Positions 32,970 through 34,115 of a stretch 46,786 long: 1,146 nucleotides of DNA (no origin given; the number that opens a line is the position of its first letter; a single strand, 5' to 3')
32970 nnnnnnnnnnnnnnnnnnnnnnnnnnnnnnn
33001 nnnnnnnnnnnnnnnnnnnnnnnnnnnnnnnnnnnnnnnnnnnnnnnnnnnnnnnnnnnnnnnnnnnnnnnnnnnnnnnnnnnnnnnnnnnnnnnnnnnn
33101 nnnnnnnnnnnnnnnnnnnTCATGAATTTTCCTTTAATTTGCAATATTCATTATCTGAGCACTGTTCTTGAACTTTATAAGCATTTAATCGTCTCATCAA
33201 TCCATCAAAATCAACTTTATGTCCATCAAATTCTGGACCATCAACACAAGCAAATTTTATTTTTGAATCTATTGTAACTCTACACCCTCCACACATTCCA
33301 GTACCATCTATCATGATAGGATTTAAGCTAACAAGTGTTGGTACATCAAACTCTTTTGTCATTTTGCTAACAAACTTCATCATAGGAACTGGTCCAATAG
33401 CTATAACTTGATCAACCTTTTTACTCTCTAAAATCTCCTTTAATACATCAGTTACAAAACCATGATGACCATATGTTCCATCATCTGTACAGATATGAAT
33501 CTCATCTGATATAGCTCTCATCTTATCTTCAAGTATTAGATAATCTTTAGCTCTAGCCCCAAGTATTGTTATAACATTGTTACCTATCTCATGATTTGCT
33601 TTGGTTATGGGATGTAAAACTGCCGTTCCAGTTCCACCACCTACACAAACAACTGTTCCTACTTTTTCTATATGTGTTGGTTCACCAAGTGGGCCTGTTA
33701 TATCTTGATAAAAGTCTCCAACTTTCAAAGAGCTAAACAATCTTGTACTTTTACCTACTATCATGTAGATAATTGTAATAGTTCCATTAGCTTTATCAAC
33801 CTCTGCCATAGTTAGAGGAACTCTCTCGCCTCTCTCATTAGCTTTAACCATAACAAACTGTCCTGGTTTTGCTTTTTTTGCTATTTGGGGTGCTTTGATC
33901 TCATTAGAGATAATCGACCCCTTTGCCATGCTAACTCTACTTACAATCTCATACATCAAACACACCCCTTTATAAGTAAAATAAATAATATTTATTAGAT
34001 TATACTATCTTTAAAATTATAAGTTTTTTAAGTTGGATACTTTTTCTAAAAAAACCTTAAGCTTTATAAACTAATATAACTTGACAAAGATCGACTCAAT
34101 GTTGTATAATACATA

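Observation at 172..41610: Hyper-abundant oriented word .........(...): 17 exact 9-mers and six identical 12-mers, in four reading frames and in intergenic DNA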

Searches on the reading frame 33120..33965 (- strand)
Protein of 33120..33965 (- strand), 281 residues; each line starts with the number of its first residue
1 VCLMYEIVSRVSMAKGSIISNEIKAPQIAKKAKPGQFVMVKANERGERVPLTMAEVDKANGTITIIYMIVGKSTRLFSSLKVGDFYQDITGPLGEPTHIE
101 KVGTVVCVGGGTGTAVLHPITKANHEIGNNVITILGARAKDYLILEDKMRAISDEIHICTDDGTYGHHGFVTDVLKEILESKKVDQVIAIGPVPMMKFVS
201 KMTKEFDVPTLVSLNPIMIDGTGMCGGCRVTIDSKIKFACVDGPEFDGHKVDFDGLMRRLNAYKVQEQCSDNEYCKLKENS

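Call 81: search_protein_families(library=pfam, proteins=[window:33120-33965:-], max_evalue=0.00001)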
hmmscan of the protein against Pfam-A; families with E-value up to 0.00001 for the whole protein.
window:33120-33965:- (281 aa): 1 family
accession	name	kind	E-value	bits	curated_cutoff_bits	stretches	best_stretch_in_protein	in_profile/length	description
PF10418.14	DHODB_Fe-S_bind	-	4.7e-14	52.3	23.9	1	215-252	1-41/41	Iron-sulfur cluster binding domain of dihydroorotate dehydrogenase B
